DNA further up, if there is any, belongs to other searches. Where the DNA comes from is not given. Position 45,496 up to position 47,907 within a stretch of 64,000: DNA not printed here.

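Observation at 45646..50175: Convergent pair of amino-DNA methyltransferases with no recognisable restriction partner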

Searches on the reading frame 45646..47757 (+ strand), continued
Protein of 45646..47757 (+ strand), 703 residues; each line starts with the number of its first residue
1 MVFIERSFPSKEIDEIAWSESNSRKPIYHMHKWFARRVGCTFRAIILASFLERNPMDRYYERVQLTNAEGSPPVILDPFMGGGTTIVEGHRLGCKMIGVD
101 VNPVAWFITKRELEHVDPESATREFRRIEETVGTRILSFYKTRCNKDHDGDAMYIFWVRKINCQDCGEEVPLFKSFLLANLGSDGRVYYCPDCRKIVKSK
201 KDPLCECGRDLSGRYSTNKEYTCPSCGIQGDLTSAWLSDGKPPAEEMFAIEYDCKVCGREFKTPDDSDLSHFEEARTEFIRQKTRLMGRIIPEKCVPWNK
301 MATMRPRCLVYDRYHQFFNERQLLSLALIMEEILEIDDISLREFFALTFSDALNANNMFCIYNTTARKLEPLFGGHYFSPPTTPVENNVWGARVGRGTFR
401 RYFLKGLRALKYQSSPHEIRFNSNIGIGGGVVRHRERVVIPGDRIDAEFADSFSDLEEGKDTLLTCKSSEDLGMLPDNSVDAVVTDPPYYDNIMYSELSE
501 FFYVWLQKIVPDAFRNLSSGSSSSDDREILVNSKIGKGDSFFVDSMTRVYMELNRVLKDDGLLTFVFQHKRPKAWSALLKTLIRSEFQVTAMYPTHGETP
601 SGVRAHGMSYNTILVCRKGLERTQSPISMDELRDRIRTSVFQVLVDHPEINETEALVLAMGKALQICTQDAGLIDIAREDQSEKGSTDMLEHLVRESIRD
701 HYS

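Call 22: find_related_loci(query=A2, collection=genome_contigs, flank=10000)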
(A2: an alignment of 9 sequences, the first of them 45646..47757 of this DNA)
Query A2 (703 aa) in genome_contigs; peptide patterns used: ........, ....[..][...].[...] (x = any residue, [..] = any of these).
599 stretches matched a pattern (row limit reached: there are more); 409 encode a relative of the query (tblastn E <= 1e-3); the best 80 are kept; 79 distinct loci.
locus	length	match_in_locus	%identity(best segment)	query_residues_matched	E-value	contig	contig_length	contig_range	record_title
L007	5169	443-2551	88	1-703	0e+0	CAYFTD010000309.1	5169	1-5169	MAG TPA_asm: uncultured archaeon isolate ERP108616_co1_168 genome assembly, contig: k119_789990, whole genome shotgun se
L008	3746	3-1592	84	174-703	0e+0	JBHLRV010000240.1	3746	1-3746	MAG: Candidatus Thorarchaeota archaeon isolate TM2M.101 TM2M.101@85169, whole genome shotgun sequence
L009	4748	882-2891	58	1-673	0e+0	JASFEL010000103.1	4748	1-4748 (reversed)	MAG: Candidatus Thorarchaeota archaeon isolate D0606M12metaG_Bin_332 D0606M12metaG_FD_scaffold_6657_c1, whole genome sho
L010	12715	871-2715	61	1-618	0e+0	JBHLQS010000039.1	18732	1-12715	MAG: Candidatus Thorarchaeota archaeon isolate QM1B.10 QM1B.10@9723, whole genome shotgun sequence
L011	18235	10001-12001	58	1-657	0e+0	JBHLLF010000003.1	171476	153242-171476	MAG: Candidatus Hermodarchaeota archaeon isolate DZ1M.409 DZ1M.409@137, whole genome shotgun sequence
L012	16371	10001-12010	58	2-675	0e+0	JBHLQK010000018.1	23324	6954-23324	MAG: Candidatus Thorarchaeota archaeon isolate LCG1B.545 LCG1B.545@12231, whole genome shotgun sequence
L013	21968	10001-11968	57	1-669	0e+0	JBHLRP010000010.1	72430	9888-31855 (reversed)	MAG: Candidatus Thorarchaeota archaeon isolate TM1S.110 TM1S.110@369, whole genome shotgun sequence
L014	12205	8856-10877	57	1-674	0e+0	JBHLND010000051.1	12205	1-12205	MAG: Promethearchaeota archaeon isolate DZ2S.152 DZ2S.152@17812, whole genome shotgun sequence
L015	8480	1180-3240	49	1-681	0e+0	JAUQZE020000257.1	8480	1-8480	MAG: Candidatus Freyarchaeota archaeon isolate SQRJ_82 k255_1694400, whole genome shotgun sequence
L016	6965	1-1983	49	25-681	0e+0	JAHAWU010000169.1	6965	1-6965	MAG: Candidatus Jordarchaeia archaeon isolate QZM_A3 QZM_A3_scaffold_6066_curated, whole genome shotgun sequence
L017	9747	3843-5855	41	1-669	6e-171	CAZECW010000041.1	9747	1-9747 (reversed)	MAG TPA_asm: uncultured archaeon isolate SRP231805_co4_171 genome assembly, contig: k141_431501, whole genome shotgun se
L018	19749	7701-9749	50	1-674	0e+0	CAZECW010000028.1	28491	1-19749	MAG TPA_asm: uncultured archaeon isolate SRP231805_co4_171 genome assembly, contig: k141_15172, whole genome shotgun seq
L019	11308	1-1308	56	236-673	1e-156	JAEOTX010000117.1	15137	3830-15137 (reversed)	MAG: Candidatus Thorarchaeota archaeon isolate YT5_051 k127_15591245, whole genome shotgun sequence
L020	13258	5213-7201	39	3-668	4e-154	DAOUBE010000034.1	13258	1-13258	MAG TPA_asm: Dehalococcoidia bacterium isolate H68_708 k101_189579, whole genome shotgun sequence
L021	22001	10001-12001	39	1-669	1e-150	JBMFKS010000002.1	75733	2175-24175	MAG: Anaerolineae bacterium isolate KM4336-29 NODE_2_length_75733_cov_7.812203, whole genome shotgun sequence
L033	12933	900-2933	38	1-679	6e-144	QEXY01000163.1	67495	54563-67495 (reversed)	MAG: Ardenticatenia bacterium isolate Nak82 k99_361300, whole genome shotgun sequence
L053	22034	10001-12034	34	8-670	1e-125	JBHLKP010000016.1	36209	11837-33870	MAG: Candidatus Hodarchaeota archaeon isolate DZ1M.117 DZ1M.117@3515, whole genome shotgun sequence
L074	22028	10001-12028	33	4-665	2e-109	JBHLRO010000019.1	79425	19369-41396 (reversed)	MAG: Candidatus Thorarchaeota archaeon isolate TM1M.79 TM1M.79@713, whole genome shotgun sequence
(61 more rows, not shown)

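Call 43: search_protein_families(library=pfam, proteins=[L033:169-894:+], max_evalue=1)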
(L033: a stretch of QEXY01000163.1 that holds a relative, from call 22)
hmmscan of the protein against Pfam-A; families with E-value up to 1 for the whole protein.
L033:169-894:+ (241 aa): 3 families
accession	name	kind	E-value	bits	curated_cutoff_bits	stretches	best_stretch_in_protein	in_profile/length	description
PF14511.12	RE_EcoO109I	-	2.2e-19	70.5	22.5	1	9-196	5-195/198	Type II restriction endonuclease EcoO109I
PF09520.16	RE_TdeIII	-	0.00033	20.8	27.2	1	133-195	177-242/242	Type II restriction endonuclease, TdeIII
PF25100.1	DUF7809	-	0.3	11.8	27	1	174-231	47-106/160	Domain of unknown function (DUF7809)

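Call 49: find_related_loci(query=A2, collection=viral_contigs, flank=6000)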
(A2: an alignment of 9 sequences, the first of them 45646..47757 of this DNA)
Query A2 (703 aa) in viral_contigs; peptide patterns used: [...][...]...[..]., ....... (x = any residue, [..] = any of these).
163 stretches matched a pattern; 29 encode a relative of the query (tblastn E <= 1e-3); 29 distinct loci.
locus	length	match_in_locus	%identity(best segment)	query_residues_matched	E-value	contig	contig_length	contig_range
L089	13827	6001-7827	34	9-618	6e-99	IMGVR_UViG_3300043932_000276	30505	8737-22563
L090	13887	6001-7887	33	1-618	4e-98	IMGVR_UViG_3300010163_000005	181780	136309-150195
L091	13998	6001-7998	30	4-670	2e-84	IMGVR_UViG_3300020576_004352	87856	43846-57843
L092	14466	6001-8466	41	4-674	8e-42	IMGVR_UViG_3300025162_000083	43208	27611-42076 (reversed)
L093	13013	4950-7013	30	4-696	8e-88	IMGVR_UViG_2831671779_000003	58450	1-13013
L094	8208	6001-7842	29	3-617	5e-77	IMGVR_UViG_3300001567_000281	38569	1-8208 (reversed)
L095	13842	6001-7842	32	4-618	1e-86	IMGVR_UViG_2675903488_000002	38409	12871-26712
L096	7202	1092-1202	62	74-110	2e-7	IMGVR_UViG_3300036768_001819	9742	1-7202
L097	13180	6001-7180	48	62-101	5e-6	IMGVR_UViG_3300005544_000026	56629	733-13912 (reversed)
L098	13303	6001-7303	31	54-137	2e-5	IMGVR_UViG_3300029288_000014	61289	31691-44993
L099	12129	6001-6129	44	74-116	1e-5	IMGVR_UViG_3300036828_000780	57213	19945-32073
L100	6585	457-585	48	74-117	2e-5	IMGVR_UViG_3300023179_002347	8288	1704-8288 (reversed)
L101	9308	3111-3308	37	43-112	2e-5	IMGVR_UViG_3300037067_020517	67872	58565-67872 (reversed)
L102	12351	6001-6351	29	15-114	2e-5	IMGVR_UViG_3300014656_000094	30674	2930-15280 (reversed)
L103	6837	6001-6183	33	51-114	4e-5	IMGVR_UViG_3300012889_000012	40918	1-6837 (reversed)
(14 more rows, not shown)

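Call 67: find_encoding_contigs(protein=P0027, flank=9000, max_places=1)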
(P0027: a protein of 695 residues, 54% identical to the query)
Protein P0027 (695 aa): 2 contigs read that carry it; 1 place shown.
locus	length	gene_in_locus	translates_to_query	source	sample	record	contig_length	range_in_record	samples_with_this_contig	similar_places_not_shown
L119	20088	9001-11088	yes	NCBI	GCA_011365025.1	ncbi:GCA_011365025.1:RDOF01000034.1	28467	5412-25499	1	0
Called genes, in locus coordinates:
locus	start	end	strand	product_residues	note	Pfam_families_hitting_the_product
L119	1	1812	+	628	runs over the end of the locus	PF02784:Orn_Arg_deC_N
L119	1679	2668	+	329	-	PF00733:Asn_synthase (weak), PF03054:tRNA_Me_trans (faint), PF06508:QueC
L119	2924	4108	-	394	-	PF00557:Peptidase_M24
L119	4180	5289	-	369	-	PF08240:ADH_N, PF16912:Glu_dehyd_C, PF00107:ADH_zinc_N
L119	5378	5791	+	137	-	-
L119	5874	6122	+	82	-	PF01206:TusA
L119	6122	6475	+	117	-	PF02635:DsrE, PF13686:DrsE_2 (weak)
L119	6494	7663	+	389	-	PF00266:Aminotran_5, PF00155:Aminotran_1_2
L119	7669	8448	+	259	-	PF01592:NifU_N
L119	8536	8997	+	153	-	PF00583:Acetyltransf_1, PF13673:Acetyltransf_10 (weak), PF13508:Acetyltransf_7, PF08445:FR47 (weak)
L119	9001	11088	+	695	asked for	PF01555:N6_N4_Mtase (weak)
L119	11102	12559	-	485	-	PF01555:N6_N4_Mtase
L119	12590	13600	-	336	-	PF12802:MarR_2 (faint), PF13404:HTH_AsnC-type (weak), PF13412:HTH_24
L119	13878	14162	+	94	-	PF01047:MarR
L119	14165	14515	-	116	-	-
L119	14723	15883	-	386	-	PF01555:N6_N4_Mtase (weak), PF01170:UPF0020 (weak)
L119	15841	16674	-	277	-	PF01555:N6_N4_Mtase, PF08241:Methyltransf_11 (faint), PF09445:Methyltransf_15 (weak), PF01555:N6_N4_Mtase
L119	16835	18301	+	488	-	PF03417:AAT (weak)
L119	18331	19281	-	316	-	PF02289:MCH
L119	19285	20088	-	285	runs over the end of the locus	PF01493:GXGXG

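Call 69: search_protein_families(library=padloc, proteins=[L119:14723-15883:-, L119:15841-16674:-, L119:16835-18301:+, L119:14165-14515:-, L033:169-894:+, L053:3747-6068:+, L002:9085-9999:+, L002:16354-17595:-], max_evalue=0.001)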
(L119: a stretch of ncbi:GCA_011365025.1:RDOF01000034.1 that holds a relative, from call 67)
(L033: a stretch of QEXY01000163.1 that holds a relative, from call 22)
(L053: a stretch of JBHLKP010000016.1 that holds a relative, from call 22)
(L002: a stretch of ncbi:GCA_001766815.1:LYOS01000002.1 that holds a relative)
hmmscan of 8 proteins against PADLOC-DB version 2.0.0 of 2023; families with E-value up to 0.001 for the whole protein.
L119:14723-15883:- (386 aa): 31 families (the best 25 are shown)
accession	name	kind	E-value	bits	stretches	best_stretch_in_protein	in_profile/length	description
PDLC03325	MTase_II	-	1.9e-22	77.6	2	46-170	65-180/426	Type II methyltransferase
PDLC03353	MTase_II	-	7.9e-17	59.7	2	49-115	184-250/260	Type II methyltransferase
PDLC03380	MTase_II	-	1.6e-14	51.9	1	47-128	30-111/393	Type II methyltransferase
PDLC03322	MTase_II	-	1.2e-13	48.7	1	38-137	26-128/446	Type II methyltransferase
PDLC03239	MTase_II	-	7.1e-12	42.7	1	49-295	66-322/442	Type II methyltransferase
PDLC03350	MTase_II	-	5.1e-11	40.5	1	44-122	232-302/312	Type II methyltransferase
PDLC03283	MTase_II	-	4.4e-10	37.3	1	61-136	217-295/352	Type II methyltransferase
PDLC03362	MTase_II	-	2e-09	34.8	1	48-156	43-154/438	Type II methyltransferase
PDLC03377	MTase_II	-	5.8e-09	33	1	49-125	96-172/504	Type II methyltransferase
PDLC03224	MTase_II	-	6e-09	33.3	1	73-128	93-148/481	Type II methyltransferase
PDLC03387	MTase_II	-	7.6e-09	33.1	1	59-121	219-282/289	Type II methyltransferase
PDLC03312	MTase_II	-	9.3e-09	31.5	1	53-117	196-260/1344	Type II methyltransferase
PDLC03364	MTase_II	-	3.2e-08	31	1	47-121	31-106/380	Type II methyltransferase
PDLC03299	MTase_II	-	2.7e-07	28.4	1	60-125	202-267/296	Type II methyltransferase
PDLC03339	MTase_II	-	3.3e-07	27.4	1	54-118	210-274/399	Type II methyltransferase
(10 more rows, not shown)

L119:15841-16674:- (277 aa): 64 families (the best 25 are shown)
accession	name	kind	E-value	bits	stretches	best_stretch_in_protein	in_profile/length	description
PDLC03353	MTase_II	-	1e-40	137.9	2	8-107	159-253/260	Type II methyltransferase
PDLC03391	MTase_II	-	5.8e-32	108.8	1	6-271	106-379/381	Type II methyltransferase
PDLC03363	MTase_II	-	5.5e-29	99.5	1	3-270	20-291/294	Type II methyltransferase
PDLC03284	MTase_II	-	1.1e-28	98.6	1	4-273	59-359/361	Type II methyltransferase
PDLC03350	MTase_II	-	1.1e-28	98.5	2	36-105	227-296/312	Type II methyltransferase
PDLC03387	MTase_II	-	1.1e-28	98.2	2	38-113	209-284/289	Type II methyltransferase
PDLC03371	MTase_II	-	5.4e-26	89.7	2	38-109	186-257/260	Type II methyltransferase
PDLC03283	MTase_II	-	1.1e-23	82.1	2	116-274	7-164/352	Type II methyltransferase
PDLC03299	MTase_II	-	1.4e-21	75.2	2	19-105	175-258/296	Type II methyltransferase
PDLC03246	MTase_II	-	9.5e-21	72.3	2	40-99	302-361/376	Type II methyltransferase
PDLC03228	MTase_II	-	5.1e-20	70.3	2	41-107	142-208/227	Type II methyltransferase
PDLC03351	MTase_II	-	7.3e-19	66.1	2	53-146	137-234/348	Type II methyltransferase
PDLC04134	mad2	-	4.1e-18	63.5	1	43-210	275-398/492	mads_2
PDLC03265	MTase_II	-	4.5e-18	63.8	2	36-105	260-329/333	Type II methyltransferase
PDLC03339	MTase_II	-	6.3e-18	62.7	1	37-106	204-273/399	Type II methyltransferase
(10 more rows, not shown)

L119:16835-18301:+ (488 aa): 0 families

L119:14165-14515:- (116 aa): 0 families

L033:169-894:+ (241 aa): 0 families

L053:3747-6068:+ (773 aa): 25 families
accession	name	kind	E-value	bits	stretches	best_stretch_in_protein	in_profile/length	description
PDLC03267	MTase_II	-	1.5e-20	71.7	1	170-515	11-307/539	Type II methyltransferase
PDLC03338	MTase_II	-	3.9e-15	53.6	1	139-370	97-318/604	Type II methyltransferase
PDLC04134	mad2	-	5e-15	53.3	1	136-411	234-454/492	mads_2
PDLC03630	REase_MTase_IIG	-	1.3e-13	47.7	2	151-251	349-469/1100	Type IIG restriction enzyme-methyltransferase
PDLC03348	MTase_II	-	5.8e-13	46.2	1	153-428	201-476/727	Type II methyltransferase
PDLC03285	MTase_II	-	1.7e-12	45.2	1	164-435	6-251/413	Type II methyltransferase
PDLC03606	REase_MTase_IIG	-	1.7e-12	44.4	1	75-514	239-689/935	Type IIG restriction enzyme-methyltransferase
PDLC03021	MTase_I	-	4.8e-12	43.5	1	41-359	33-333/491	Type I methyltransferase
PDLC03357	MTase_II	-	4.9e-10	36.4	1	134-367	82-299/620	Type II methyltransferase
PDLC03025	MTase_I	-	1.5e-09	35.1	1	175-297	164-279/569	Type I methyltransferase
PDLC03218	MTase_II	-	6.4e-09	32.9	1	147-407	239-486/532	Type II methyltransferase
PDLC03600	REase_MTase_IIG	-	7.9e-09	32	1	284-467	494-667/1205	Type IIG restriction enzyme-methyltransferase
PDLC03248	MTase_II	-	1.2e-08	32.1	1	281-524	80-309/521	Type II methyltransferase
PDLC03026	MTase_I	-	1.4e-08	32.3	1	136-357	103-311/487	Type I methyltransferase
PDLC03035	MTase_I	-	1.8e-08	31.4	1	136-354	135-340/653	Type I methyltransferase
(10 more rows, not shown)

L002:9085-9999:+ (304 aa): 1 family
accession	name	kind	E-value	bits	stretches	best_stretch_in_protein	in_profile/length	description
PDLC02556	PglZ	-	0.00065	16.4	0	264-301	603-640/641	PglZ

L002:16354-17595:- (413 aa): 49 families (the best 25 are shown)
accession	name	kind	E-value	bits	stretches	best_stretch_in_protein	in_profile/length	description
PDLC02861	DpdF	-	8.3e-24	81.8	1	40-369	30-357/611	DpdF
PDLC02870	DpdF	-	3.6e-21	73.3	1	40-365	15-340/534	DpdF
PDLC02864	DpdF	-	5.7e-21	72.9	1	35-373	19-356/610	DpdF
PDLC03928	PsyrT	-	1.6e-20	71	1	41-364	24-354/689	-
PDLC02707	PbeA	-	2.8e-19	67.1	2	235-345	505-617/672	PbeA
PDLC02503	BrxHI|BrxHII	-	3.2e-19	66.7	2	249-364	246-361/698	BrxHI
PDLC03960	SngC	-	1.9e-16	58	1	40-364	26-380/720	-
PDLC02623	DrmD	-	3.4e-14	49.6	1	239-354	517-632/1040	DrmD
PDLC02501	BrxHI|BrxHII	-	2e-12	44.1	1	250-367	247-364/925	BrxHI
PDLC02862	DpdF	-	8.8e-10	35.1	1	249-356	354-464/811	DpdF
PDLC02704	PbeA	-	1.6e-09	34.8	1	236-385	513-668/682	PbeA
PDLC00174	HamB1|HamB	-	2.2e-09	33.7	1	62-149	327-413/1163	DEAD-box helicase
PDLC02504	BrxHI|BrxHII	-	4.5e-09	32.8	1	245-350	478-586/971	BrxHII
PDLC02855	DpdF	-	5.2e-09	32.9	1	186-367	307-491/825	DpdF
PDLC02500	BrxHI|BrxHII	-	3e-08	30.7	1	253-348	482-576/933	BrxHI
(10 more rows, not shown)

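Call 81: predict_structure(alignment_id=A7)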
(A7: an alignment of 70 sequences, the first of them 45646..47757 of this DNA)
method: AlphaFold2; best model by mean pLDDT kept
length: 703 residues; sequences in the alignment: 70
mean_pLDDT: 89.9   pTM: 0.90
mean pLDDT of the five models: 89.9, 89.3, 88.1, 87.3, 86.5
residues with pLDDT >= 90: 474; 70-90: 175; 50-70: 50; < 50: 4
segments of 3 or more residues with pLDDT < 50: none
pLDDT, mean of each block of 10 residues (from residue 1): 92 87 82 77 97 95 94 96 92 97 92 95 98 97 95 97 97 97 95 95 93 95 97 95 97 95 97 98 95 91 89 96 98 97 97 95 93 83 97 88 96 94 79 89 95 96 94 97 91 79 93 72 71 86 94 97 92 88 92 77 59 89 69 87 85 86 89 62 60 82 79
secondary structure, 60 per line:
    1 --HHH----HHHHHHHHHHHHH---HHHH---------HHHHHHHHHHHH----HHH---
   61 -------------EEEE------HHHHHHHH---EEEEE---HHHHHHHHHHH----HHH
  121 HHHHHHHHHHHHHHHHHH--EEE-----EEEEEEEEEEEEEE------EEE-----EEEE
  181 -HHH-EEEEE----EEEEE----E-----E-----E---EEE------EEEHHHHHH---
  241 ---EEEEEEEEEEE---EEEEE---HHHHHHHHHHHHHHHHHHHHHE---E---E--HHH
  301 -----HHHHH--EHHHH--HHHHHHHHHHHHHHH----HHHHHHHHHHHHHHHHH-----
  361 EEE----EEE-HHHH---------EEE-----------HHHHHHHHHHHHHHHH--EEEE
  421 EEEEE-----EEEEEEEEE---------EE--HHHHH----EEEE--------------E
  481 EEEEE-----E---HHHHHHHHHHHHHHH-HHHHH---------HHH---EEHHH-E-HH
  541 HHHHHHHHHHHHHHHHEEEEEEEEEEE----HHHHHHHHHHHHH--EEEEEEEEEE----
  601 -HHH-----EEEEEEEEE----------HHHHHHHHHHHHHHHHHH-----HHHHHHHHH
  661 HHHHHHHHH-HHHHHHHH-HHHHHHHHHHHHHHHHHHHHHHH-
elements in order (helices of 4 or more, strands of 3 or more residues): H10-22 H26-29 H39-50 E74-77 H84-91 E95-99 H103-113 H118-138 E141-143 E149-162 E169-171 E177-180 E186-190 E195-199 E220-222 E229-231 H232-237 E244-254 E258-262 H266-286 H306-310 H314-317 H320-334 H339-355 E361-363 E368-370 H372-375 E385-387 H399-414 E417-425 E431-439 H453-457 E462-465 E480-485 H495-509 H511-515 H539-556 E557-567 H572-584 E587-596 E610-618 H629-646 H652-669 H671-678 H680-702
